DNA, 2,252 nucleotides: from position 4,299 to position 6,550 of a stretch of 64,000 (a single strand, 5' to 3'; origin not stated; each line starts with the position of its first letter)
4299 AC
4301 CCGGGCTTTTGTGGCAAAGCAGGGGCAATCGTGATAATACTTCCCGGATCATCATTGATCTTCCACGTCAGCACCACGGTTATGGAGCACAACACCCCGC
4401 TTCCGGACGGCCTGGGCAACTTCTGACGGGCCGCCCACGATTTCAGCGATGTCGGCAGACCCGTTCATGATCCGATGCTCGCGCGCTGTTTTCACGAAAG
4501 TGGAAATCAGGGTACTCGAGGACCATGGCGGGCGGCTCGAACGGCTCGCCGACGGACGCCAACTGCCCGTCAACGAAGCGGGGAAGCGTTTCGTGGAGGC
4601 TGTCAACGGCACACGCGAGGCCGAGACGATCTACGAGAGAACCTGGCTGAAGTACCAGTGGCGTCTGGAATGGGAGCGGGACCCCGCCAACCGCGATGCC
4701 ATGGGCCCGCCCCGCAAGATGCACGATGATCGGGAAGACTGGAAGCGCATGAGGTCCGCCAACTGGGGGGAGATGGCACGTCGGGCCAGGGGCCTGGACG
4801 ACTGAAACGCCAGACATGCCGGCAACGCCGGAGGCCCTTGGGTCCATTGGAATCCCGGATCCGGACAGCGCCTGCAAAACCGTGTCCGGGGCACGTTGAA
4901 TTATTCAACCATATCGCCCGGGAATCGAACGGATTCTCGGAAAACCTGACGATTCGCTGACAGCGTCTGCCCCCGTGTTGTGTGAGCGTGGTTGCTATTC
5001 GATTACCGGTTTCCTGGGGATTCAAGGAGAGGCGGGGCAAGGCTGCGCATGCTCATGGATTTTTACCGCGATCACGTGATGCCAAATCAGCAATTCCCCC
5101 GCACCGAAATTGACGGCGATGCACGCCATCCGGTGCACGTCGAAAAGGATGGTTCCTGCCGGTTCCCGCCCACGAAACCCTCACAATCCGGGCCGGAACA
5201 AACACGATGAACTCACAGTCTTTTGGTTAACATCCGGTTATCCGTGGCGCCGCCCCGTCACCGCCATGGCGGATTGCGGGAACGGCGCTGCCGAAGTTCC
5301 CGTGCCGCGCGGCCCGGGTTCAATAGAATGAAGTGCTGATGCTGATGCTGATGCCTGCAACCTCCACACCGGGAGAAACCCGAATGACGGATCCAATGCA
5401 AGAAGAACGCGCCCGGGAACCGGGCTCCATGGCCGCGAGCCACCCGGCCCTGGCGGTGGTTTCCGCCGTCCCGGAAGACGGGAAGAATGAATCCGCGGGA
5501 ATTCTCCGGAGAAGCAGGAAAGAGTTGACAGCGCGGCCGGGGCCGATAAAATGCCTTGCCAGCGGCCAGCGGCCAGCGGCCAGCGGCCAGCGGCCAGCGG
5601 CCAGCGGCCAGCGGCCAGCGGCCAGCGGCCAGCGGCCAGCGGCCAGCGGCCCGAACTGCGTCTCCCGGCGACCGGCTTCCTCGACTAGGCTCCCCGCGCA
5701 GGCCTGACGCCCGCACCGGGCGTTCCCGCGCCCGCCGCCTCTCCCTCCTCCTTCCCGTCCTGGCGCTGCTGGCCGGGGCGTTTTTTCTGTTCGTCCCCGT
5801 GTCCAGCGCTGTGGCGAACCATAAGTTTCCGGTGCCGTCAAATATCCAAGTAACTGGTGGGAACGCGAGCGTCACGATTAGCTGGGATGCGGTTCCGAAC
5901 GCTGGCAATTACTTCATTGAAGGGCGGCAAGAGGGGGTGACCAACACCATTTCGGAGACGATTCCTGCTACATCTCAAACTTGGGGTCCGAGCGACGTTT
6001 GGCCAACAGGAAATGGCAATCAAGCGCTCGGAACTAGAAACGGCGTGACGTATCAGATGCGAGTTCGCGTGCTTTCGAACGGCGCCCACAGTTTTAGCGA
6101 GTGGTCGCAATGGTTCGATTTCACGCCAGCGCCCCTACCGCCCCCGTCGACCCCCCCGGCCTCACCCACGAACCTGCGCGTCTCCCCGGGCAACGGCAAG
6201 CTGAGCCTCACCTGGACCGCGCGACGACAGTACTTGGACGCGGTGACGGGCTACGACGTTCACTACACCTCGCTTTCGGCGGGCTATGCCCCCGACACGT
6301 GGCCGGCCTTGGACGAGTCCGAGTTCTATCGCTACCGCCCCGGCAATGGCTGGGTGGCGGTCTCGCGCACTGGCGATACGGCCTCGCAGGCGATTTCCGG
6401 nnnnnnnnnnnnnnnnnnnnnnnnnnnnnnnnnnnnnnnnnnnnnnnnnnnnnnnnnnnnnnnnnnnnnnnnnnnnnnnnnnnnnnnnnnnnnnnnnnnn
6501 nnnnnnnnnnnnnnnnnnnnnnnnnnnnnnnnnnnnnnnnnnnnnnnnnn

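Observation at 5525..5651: Candidate phase-variation switch: (GCCAGCG)13 between a strong promoter and autotransporter 1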

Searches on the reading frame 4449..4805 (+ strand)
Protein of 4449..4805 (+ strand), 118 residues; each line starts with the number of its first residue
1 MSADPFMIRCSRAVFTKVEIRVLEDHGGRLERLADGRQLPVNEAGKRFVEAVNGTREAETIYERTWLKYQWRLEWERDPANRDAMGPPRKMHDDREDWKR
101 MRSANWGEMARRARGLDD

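Call 68: search_protein_families(library=pfam, proteins=[window:4449-4805:+], max_evalue=0.001)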
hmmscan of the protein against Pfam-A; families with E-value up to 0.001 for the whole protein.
window:4449-4805:+ (118 aa): 1 family
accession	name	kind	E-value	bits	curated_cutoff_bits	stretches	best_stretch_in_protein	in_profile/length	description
PF04219.17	DUF413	-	8.9e-14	51.7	25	1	14-74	17-77/90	Protein of unknown function, DUF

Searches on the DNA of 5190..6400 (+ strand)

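Call 75: search_dna_similar(query=window:5190-6400:+, collection=plasmids, mode=distant, max_rows=10)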
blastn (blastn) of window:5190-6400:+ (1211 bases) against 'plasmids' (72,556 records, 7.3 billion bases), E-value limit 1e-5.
No match.
